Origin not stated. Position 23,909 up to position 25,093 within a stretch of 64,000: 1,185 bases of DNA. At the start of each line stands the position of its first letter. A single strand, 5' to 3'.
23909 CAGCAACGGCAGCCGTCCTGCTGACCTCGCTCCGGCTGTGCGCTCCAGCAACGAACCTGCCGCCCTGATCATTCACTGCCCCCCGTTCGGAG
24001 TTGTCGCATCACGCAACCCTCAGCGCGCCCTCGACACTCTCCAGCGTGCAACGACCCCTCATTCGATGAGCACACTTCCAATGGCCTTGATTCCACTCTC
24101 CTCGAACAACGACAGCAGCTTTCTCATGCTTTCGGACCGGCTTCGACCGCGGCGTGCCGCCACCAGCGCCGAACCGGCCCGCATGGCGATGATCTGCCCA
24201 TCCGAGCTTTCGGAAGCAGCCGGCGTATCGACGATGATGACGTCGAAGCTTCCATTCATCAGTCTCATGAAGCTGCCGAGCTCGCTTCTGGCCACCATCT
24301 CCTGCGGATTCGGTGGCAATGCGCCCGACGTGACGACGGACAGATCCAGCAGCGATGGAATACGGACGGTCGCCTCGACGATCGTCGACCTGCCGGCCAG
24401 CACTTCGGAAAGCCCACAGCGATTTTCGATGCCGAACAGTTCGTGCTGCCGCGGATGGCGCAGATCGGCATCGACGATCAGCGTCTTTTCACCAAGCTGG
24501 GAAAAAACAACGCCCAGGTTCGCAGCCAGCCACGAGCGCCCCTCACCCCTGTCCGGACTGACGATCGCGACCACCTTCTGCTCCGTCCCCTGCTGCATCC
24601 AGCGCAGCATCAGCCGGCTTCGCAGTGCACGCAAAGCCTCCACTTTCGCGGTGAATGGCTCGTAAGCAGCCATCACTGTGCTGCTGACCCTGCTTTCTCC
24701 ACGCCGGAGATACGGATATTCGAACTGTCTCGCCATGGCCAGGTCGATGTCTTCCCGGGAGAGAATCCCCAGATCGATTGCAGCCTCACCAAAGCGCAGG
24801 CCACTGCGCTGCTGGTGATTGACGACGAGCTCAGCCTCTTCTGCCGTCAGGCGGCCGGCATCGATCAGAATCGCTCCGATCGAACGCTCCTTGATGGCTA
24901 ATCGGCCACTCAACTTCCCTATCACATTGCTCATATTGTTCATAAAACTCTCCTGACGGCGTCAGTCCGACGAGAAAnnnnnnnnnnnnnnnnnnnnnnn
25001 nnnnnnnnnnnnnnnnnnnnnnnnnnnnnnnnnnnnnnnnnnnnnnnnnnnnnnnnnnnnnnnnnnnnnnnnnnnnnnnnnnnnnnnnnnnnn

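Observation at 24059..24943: EPS kinase-like ATPase with Lys-to-Arg P-loop, no tyrosine tail and a tandem MshEN-like (c-di-GMP-receptor-type) N-terminus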

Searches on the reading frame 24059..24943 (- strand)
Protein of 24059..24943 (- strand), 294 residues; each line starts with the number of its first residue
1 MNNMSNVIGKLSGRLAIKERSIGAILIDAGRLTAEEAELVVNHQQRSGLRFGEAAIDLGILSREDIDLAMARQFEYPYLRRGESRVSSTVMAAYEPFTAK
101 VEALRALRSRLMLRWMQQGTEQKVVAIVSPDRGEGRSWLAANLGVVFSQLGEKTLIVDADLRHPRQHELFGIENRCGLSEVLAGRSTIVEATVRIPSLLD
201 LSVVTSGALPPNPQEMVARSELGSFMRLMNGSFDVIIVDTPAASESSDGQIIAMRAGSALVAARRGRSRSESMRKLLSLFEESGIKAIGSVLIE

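Call 3: search_protein_families(library=pfam, proteins=[window:24059-24943:-], max_evalue=1)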
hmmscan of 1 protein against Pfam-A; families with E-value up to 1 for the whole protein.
window:24059-24943:- (294 aa): 5 families
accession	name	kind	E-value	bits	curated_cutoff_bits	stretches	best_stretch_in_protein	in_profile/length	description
PF10609.15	ParA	-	6.3e-06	26.2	27.1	1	122-244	3-123/246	NUBPL iron-transfer P-loop NTPase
PF13614.12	AAA_31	-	9.8e-05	22.8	27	1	123-243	2-128/177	AAA domain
PF01656.29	CbiA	-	0.00086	19.7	25.4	1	125-174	1-49/125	CobQ/CobB/MinD/ParA nucleotide binding domain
PF06564.18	CBP_BcsQ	-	0.039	13.9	21.3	1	133-247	12-130/234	Cellulose biosynthesis protein BcsQ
PF01402.27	RHH_1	-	0.22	12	20.5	1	262-279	18-35/39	Ribbon-helix-helix protein, copG family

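Call 4: search_protein_families(library=ncbifam, proteins=[window:24059-24943:-], max_evalue=1)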
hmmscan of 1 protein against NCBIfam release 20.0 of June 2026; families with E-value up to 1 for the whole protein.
window:24059-24943:- (294 aa): 20 families
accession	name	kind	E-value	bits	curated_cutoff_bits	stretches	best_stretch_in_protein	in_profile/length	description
TIGR03029.1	EpsG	equivalog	7.5e-98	327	313.8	1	20-292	3-272/274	chain length determinant protein tyrosine kinase EpsG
TIGR01007.1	eps_fam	subfamily_domain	9.1e-36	123.3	108.05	1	102-292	1-187/204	polysaccharide biosynthesis tyrosine autokinase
NF008568.0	PRK11519.1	equivalog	9e-34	116.7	1068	1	87-292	493-695/720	tyrosine-protein kinase Wzc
NF007350.0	PRK09841.1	equivalog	3e-33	114.9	1248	1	91-292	502-700/726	tyrosine-protein kinase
TIGR01005.1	eps_transp_fam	subfamily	5.9e-26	90.9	411.7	1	95-292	521-715/754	exopolysaccharide transport protein family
TIGR03018.1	pepcterm_TyrKin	hypoth_equivalog_domain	2.2e-23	82.7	230.65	1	99-285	10-201/207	XrtA-associated tyrosine autokinase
TIGR01969.1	minD_arch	subfamily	2.3e-13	49.9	201.75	1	124-292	2-167/251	cell division ATPase MinD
TIGR01968.1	minD_bact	equivalog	7.9e-12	45.1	212.9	1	123-263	2-141/261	septum site-determining protein MinD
NF053729.1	c-di-GMP_motif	domain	8e-09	35.2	38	1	22-73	2-53/53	cyclic di-GMP-binding domain-containing protein, MshE-related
TIGR03371.1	cellulose_yhjQ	equivalog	1.5e-06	27.9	157.85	1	123-253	2-135/246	cellulose biosynthesis protein BcsQ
TIGR03815.1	CpaE_hom_Actino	equivalog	1.5e-06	27.6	154.45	1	117-247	106-237/340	septum site-determining protein Ssd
NF041136.1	MrpORP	equivalog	3.5e-05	23.3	450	1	122-176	5-59/365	iron-sulfur cluster carrier protein MrpORP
NF041546.1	ParA_partition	equivalog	0.00017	21.2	180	1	124-160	1-37/203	ParA family partition ATPase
NF047398.1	AAA_KGGVGR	domain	0.0011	19.4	90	1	123-183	3-66/190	KGGVGR-motif variant AAA ATPase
NF012033.0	PRK15489.1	equivalog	0.0027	15.9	537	1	15-150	486-612/703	glycosyl transferase family protein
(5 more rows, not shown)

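Call 5: find_homologous_proteins(query=window:24059-24943:-, max_evalue=1e-10)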
Query window:24059-24943:- (294 aa): 5656 proteins with E <= 1e-10 among 8000 candidates; the best 120 are listed.
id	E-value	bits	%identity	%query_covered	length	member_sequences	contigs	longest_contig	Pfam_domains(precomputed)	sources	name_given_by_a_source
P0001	4.9e-179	611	100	100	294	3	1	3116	PF10609.16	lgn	-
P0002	6.7e-112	391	62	100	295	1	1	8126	PF10609.16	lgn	-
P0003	1.2e-110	387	61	100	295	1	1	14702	PF10609.16,PF01656.30,PF13614.13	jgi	jgi:protein-tyrosine kinase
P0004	4.4e-110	385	62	100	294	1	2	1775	PF10609.16,PF13614.13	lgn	-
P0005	4.6e-99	349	54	100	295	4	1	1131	PF10609.16,PF13614.13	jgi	-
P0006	3.9e-98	346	55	99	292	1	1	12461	PF10609.16,PF13614.13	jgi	jgi:receptor protein-tyrosine kinase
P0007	6.4e-98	345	53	100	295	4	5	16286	PF10609.16,PF13614.13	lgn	-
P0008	1.1e-97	345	54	100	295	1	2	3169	PF10609.16,PF13614.13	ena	-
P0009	6.3e-97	342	55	100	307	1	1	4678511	PF10609.16,PF06564.19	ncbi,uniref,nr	ncbi:chain length determinant protein tyrosine kinase EpsG [Nitrogeniibacter aestuarii]|uniref:chain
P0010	1.1e-96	341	55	99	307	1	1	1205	PF10609.16,PF06564.19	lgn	-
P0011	6.7e-96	339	54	100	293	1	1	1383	PF06564.19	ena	-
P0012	7.9e-96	339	56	100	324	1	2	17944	PF10609.16,PF06564.19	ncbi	-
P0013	1.2e-95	338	54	100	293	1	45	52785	PF06564.19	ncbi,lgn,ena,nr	ncbi:MAG: chain length determinant protein tyrosine kinase EpsG [Zoogloeaceae bacterium]|nr:chain le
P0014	1.6e-95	338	54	100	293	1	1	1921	PF06564.19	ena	-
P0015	3.0e-95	337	54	100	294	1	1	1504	PF06564.19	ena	-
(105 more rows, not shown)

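Call 34: search_protein_representatives(protein=window:24059-24943:-)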
Query: 294 residues. Proteins with E-value up to 0.001 (for the whole library): 61118; up to 1e-10: 31465; up to 1e-30: 695. The best 150 are listed.
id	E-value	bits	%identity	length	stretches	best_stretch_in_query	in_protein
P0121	4.6e-83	295.1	53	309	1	18-292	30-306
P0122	1.9e-82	293.0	52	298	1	21-292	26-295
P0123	1.5e-81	290.1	50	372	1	18-292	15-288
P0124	9.8e-80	284.1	52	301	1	19-292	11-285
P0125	3.6e-76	272.5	45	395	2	15-292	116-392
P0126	5.3e-75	268.6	48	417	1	20-290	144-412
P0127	5.4e-74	265.3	47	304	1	20-292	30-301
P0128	2.3e-73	263.3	46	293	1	18-293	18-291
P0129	5.5e-73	262.0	44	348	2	21-294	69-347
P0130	2.8e-72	259.7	47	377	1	13-292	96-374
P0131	9.2e-72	258.0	47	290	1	17-292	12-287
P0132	4.2e-71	255.8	45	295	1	19-293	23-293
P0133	6.0e-71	255.3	45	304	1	11-294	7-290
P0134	6.0e-71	255.3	45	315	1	15-292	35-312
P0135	6.8e-71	255.2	45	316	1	16-293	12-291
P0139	2.5e-69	250.0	44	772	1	13-292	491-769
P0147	2.3e-67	243.6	43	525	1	18-292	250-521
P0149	1.8e-66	240.6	43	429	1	21-292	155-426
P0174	2.2e-62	227.3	44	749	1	15-291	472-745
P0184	2.4e-61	223.9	40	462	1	21-292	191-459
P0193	8.8e-61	222.0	41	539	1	22-292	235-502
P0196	2.3e-60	220.7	39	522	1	20-292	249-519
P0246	1.3e-56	208.3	41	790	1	15-291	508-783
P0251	1.7e-56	208.0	40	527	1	19-292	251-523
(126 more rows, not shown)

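Call 43: search_protein_families(library=pfam, proteins=[P0139, P0174, P0246, P0147, P0193, P0196, P0251, P0184, P0149, P0126], max_evalue=0.01)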
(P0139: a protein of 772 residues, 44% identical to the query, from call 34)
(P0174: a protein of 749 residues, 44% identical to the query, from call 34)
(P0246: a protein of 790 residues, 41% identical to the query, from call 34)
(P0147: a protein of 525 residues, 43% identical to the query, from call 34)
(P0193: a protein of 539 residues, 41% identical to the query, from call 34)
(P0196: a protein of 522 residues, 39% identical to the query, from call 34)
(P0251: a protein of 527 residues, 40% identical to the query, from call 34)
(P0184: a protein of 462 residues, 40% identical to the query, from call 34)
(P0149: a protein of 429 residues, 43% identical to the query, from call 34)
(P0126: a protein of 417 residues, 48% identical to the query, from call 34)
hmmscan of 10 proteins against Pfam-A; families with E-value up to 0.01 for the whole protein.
P0139 (772 aa): 7 families
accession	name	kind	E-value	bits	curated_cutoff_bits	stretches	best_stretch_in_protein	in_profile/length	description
PF10609.15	ParA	-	1.5e-08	34.8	27.1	1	600-718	3-120/246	NUBPL iron-transfer P-loop NTPase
PF13807.11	GNVR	-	1.2e-07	31.9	27.7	1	344-415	5-76/82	G-rich domain on putative tyrosine kinase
PF06564.18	CBP_BcsQ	-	4.5e-07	30.1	21.3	1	602-743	3-148/234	Cellulose biosynthesis protein BcsQ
PF02706.20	Wzz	-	5e-06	27.2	25.5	1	3-88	5-90/91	Chain length determinant protein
PF01656.29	CbiA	-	2e-05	25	25.4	1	603-652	1-49/125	CobQ/CobB/MinD/ParA nucleotide binding domain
PF13614.12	AAA_31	-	2.1e-05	25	27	1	601-718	2-126/177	AAA domain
PF09140.17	MipZ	-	5.3e-05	23.1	20.7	1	603-720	3-110/262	ATPase MipZ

P0174 (749 aa): 5 families
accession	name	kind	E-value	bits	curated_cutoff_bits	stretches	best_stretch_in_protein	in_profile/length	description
PF13807.11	GNVR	-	1.6e-09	37.9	27.7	1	346-420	4-77/82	G-rich domain on putative tyrosine kinase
PF13614.12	AAA_31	-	5e-05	23.7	27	1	578-700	2-131/177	AAA domain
PF01656.29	CbiA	-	0.00017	22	25.4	1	581-621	2-42/125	CobQ/CobB/MinD/ParA nucleotide binding domain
PF06564.18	CBP_BcsQ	-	0.0027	17.7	21.3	1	587-722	11-150/234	Cellulose biosynthesis protein BcsQ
PF02706.20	Wzz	-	0.0089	16.8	25.5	1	3-84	5-88/91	Chain length determinant protein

P0246 (790 aa): 4 families
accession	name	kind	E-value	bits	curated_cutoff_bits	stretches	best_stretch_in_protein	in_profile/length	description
PF02706.20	Wzz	-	3.2e-11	43.8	25.5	1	4-91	3-90/91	Chain length determinant protein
PF13807.11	GNVR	-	7.3e-06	26.3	27.7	1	355-429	6-81/82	G-rich domain on putative tyrosine kinase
PF01656.29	CbiA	-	1.8e-05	25.1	25.4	1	619-671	2-53/125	CobQ/CobB/MinD/ParA nucleotide binding domain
PF13614.12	AAA_31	-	0.002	18.6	27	0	627-739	13-133/177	AAA domain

P0147 (525 aa): 4 families
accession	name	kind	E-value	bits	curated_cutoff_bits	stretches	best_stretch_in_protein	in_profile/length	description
PF13807.11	GNVR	-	2.6e-09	37.3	27.7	1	126-200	7-80/82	G-rich domain on putative tyrosine kinase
PF06564.18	CBP_BcsQ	-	4.5e-05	23.5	21.3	1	365-490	14-143/234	Cellulose biosynthesis protein BcsQ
PF13614.12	AAA_31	-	0.0001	22.7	27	1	365-472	14-128/177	AAA domain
PF01656.29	CbiA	-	0.0029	18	25.4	1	357-395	3-41/125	CobQ/CobB/MinD/ParA nucleotide binding domain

P0193 (539 aa): 4 families
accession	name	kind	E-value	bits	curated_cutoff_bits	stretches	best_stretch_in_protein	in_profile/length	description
PF13614.12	AAA_31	-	2.6e-07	31.2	27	1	346-456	14-131/177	AAA domain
PF10609.15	ParA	-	1.4e-05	25.1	27.1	1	346-503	16-173/246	NUBPL iron-transfer P-loop NTPase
PF01656.29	CbiA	-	2.1e-05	24.9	25.4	1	346-519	11-97/125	CobQ/CobB/MinD/ParA nucleotide binding domain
PF06564.18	CBP_BcsQ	-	0.0069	16.4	21.3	0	345-370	13-38/234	Cellulose biosynthesis protein BcsQ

P0196 (522 aa): 3 families
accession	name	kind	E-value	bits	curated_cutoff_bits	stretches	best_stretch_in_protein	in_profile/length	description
PF13614.12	AAA_31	-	0.00057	20.3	27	1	362-494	12-151/177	AAA domain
PF09140.17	MipZ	-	0.0033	17.2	20.7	0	442-485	82-124/262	ATPase MipZ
PF06564.18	CBP_BcsQ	-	0.0075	16.2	21.3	0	361-497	13-152/234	Cellulose biosynthesis protein BcsQ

P0251 (527 aa): 3 families
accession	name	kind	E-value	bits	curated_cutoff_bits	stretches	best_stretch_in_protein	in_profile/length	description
PF01656.29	CbiA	-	0.00082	19.8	25.4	1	358-500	2-54/125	CobQ/CobB/MinD/ParA nucleotide binding domain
PF13614.12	AAA_31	-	0.0014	19.1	27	0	365-392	12-39/177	AAA domain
PF10609.15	ParA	-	0.0052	16.7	27.1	0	357-406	6-55/246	NUBPL iron-transfer P-loop NTPase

P0184 (462 aa): 2 families
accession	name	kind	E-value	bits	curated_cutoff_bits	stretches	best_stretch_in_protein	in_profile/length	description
PF13614.12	AAA_31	-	5.2e-05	23.7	27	1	305-414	16-132/177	AAA domain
PF06564.18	CBP_BcsQ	-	0.00031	20.8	21.3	1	302-433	13-148/234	Cellulose biosynthesis protein BcsQ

P0149 (429 aa): 4 families
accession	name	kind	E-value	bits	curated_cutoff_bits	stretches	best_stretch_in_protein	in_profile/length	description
PF13614.12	AAA_31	-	2.2e-05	24.9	27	1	270-377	14-128/177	AAA domain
PF06564.18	CBP_BcsQ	-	5.1e-05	23.4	21.3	1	260-400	4-148/234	Cellulose biosynthesis protein BcsQ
PF01656.29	CbiA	-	6.9e-05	23.2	25.4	1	270-352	11-54/125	CobQ/CobB/MinD/ParA nucleotide binding domain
PF09140.17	MipZ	-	0.0014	18.4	20.7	1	269-390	12-122/262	ATPase MipZ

P0126 (417 aa): 4 families
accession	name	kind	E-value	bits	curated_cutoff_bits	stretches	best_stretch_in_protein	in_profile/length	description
PF10609.15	ParA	-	1.1e-07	32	27.1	1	245-414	3-172/246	NUBPL iron-transfer P-loop NTPase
PF13614.12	AAA_31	-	3e-05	24.5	27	0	344-376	107-140/177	AAA domain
PF01656.29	CbiA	-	0.0012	19.3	25.4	1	249-415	2-81/125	CobQ/CobB/MinD/ParA nucleotide binding domain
PF09140.17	MipZ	-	0.0059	16.4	20.7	0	256-390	11-132/262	ATPase MipZ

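Call 44: predict_structure(alignment_id=A1)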
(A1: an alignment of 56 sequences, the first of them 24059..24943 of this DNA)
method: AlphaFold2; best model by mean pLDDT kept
length: 294 residues; sequences in the alignment: 56
mean_pLDDT: 87.9   pTM: 0.82
mean pLDDT of the five models: 87.9, 88.0, 87.3, 86.4, 85.7
residues with pLDDT >= 90: 203; 70-90: 66; 50-70: 8; < 50: 17
segments of 3 or more residues with pLDDT < 50: 1-17
pLDDT, mean of each block of 10 residues (from residue 1): 35 46 86 93 94 94 88 79 91 90 93 74 90 95 95 96 97 96 94 93 96 91 91 96 93 94 87 91 92 90
secondary structure, 60 per line:
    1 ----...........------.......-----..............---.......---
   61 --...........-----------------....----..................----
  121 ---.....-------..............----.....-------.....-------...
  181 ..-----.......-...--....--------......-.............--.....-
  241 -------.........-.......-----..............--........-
elements in order: H5-15 H22-28 H34-47 H51-57 H63-73 H91-94 H99-116 E124-128 H136-149 E154-158 H166-170 H178-182 H188-191 E192-194 E201-204 H213-218 H220-232 E235-239 H248-256 E258-264 H270-283 E286-293

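Call 47: fold_search(model_id=the predicted structure, library=pdb)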
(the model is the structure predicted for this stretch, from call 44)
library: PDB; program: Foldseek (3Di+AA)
matches with E <= 10: 1159; with E <= 0.001: 148
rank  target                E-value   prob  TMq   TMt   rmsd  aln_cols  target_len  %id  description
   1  4jmp                  9.2e-18  1.00  0.65  0.84   8.6       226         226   30  Crystal structure of the chimerical protein CapA2B2 (released 2014-02-05)
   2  3cio_D                1.7e-17  1.00  0.68  0.78   4.0       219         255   29  The kinase domain of Escherichia coli tyrosine kinase ETK (released 2008-06-03)
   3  3bfv_A                2.0e-17  1.00  0.66  0.80   8.3       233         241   28  crystal structure of the chimerical protein CapAB (released 2008-06-24)
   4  2ved_B                9.7e-17  1.00  0.67  0.77   8.3       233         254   28  crystal structure of the chimerical mutant CapABK55M protein (released 2008-07-01)
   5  4jlv                  2.3e-16  1.00  0.66  0.85   8.7       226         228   28  Crystal structure of the chimerical protein CapA1B1 in complex with ADP-Mg (released 2014-02-05)
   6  2ved_A                5.0e-16  1.00  0.67  0.77   8.4       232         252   28  crystal structure of the chimerical mutant CapABK55M protein (released 2008-07-01)
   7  3la6_M                5.3e-16  1.00  0.66  0.76   3.8       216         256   29  Octameric kinase domain of the E. coli tyrosine kinase Wzc with bound ADP (released 2010-08-25)
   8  3la6_P                5.9e-16  1.00  0.66  0.76   4.0       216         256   29  Octameric kinase domain of the E. coli tyrosine kinase Wzc with bound ADP (released 2010-08-25)
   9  3la6_J                7.4e-16  1.00  0.65  0.73   4.1       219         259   28  Octameric kinase domain of the E. coli tyrosine kinase Wzc with bound ADP (released 2010-08-25)
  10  3la6_D                7.8e-16  1.00  0.65  0.74   1.3       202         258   30  Octameric kinase domain of the E. coli tyrosine kinase Wzc with bound ADP (released 2010-08-25)
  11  3la6_L                9.2e-16  1.00  0.66  0.74   1.3       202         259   30  Octameric kinase domain of the E. coli tyrosine kinase Wzc with bound ADP (released 2010-08-25)
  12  3la6_F                9.2e-16  1.00  0.66  0.75   1.6       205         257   30  Octameric kinase domain of the E. coli tyrosine kinase Wzc with bound ADP (released 2010-08-25)
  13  3la6_A                1.1e-15  1.00  0.66  0.75   3.9       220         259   28  Octameric kinase domain of the E. coli tyrosine kinase Wzc with bound ADP (released 2010-08-25)
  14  3cio_A                1.2e-15  1.00  0.65  0.75   1.5       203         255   30  The kinase domain of Escherichia coli tyrosine kinase ETK (released 2008-06-03)
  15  3la6_C                1.3e-15  1.00  0.66  0.74   1.3       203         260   30  Octameric kinase domain of the E. coli tyrosine kinase Wzc with bound ADP (released 2010-08-25)
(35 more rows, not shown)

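Call 51: find_related_loci(query=A1, collection=genome_contigs, flank=10000)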
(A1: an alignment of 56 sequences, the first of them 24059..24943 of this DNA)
Query A1 (294 aa) in genome_contigs; peptide patterns used: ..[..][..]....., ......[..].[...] (x = any residue, [..] = any of these).
599 stretches matched a pattern (row limit reached: there are more); 579 encode a relative of the query (tblastn E <= 1e-3); the best 80 are kept; 80 distinct loci.
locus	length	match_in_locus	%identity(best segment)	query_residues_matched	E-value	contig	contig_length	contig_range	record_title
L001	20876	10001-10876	53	1-292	2e-103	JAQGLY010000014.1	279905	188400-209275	MAG: Herbaspirillum sp. isolate RYN_547 scaffold_1450520, whole genome shotgun sequence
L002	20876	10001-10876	54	1-294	3e-103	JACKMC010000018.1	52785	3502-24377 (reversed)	MAG: Zoogloeaceae bacterium isolate HK-STAS-PROT-108 HK-STAS-PROT-108_18, whole genome shotgun sequence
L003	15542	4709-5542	54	17-294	6e-101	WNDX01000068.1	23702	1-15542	MAG: Herbaspirillum frisingense isolate cluster_DBSCAN_round4_6 GAK35_68, whole genome shotgun sequence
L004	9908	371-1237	53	1-292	4e-100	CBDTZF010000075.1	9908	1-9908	MAG TPA_asm: uncultured Rhodocyclaceae bacterium isolate SRR7614695_binner13_Refined_1 genome assembly, contig: ERZ23877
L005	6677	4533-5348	55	20-292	1e-98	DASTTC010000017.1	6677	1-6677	MAG TPA_asm: Burkholderiales bacterium isolate SMAG_U2296 k141_1295736, whole genome shotgun sequence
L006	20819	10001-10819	55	20-292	2e-98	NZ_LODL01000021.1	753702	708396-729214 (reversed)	Dechloromonas denitrificans strain ATCC BAA-841 contig021, whole genome shotgun sequence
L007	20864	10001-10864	53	2-292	5e-98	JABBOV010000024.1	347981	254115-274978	MAG: Glaciimonas sp. isolate KJC.1 NODE_3_length_347981_cov_27.2236, whole genome shotgun sequence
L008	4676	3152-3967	55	20-292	3e-98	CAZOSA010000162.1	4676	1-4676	MAG TPA_asm: uncultured Enterobacteriaceae bacterium isolate SRP136066_co1_122 genome assembly, contig: NODE_33542_lengt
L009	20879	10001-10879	50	2-294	4e-98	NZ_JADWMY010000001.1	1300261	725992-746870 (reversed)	Herbaspirillum sp. AP02 c_000000000001, whole genome shotgun sequence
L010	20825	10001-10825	55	19-294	2e-97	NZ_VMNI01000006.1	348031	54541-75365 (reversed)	Denitromonas ohlonensis strain SFB-1 k141_95, whole genome shotgun sequence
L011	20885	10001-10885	53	2-294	1e-97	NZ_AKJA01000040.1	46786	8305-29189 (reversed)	Herbaspirillum sp. YR522 PMI40_contig_111.111, whole genome shotgun sequence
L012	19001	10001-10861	52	6-292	3e-97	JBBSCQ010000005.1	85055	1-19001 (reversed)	MAG: Burkholderiales bacterium isolate metawrap_la6_3 metawrap_la6_3_K_1207793_L_85055_cov_16.0006, whole genome shotgun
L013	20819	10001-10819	54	19-292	3e-97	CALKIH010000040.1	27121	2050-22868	MAG TPA_asm: uncultured Rhodocyclaceae bacterium isolate SRR1506987_bin.138_CONCOCT_v1.1_MAG genome assembly, contig: ER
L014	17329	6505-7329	55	19-294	3e-97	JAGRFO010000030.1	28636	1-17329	MAG: Rhodocyclaceae bacterium isolate HKST-UBA153 2008_19975, whole genome shotgun sequence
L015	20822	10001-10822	56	20-294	8e-97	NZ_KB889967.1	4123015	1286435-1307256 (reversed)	Methyloversatilis thermotolerans strain 3t A3Q7DRAFT_scaffold1.1, whole genome shotgun sequence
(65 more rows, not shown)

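Call 62: list_cluster_members(proteins=[window:24059-24943:-, window:24978-26423:-, window:30734-32128:-, window:4090-6219:-, window:39022-40467:-])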
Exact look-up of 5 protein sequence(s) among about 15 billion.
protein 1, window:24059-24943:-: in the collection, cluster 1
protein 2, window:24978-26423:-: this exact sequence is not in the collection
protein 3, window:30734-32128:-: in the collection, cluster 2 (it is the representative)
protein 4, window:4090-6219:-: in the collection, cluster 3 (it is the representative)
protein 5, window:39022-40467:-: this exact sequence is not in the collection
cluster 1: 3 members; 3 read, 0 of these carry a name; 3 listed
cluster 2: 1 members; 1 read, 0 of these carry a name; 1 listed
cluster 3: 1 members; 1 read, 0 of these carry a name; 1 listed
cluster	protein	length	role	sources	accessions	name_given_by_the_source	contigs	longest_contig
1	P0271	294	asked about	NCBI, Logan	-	-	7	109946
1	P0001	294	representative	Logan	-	-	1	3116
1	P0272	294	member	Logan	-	-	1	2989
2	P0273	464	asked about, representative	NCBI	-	-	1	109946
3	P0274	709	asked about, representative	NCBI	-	-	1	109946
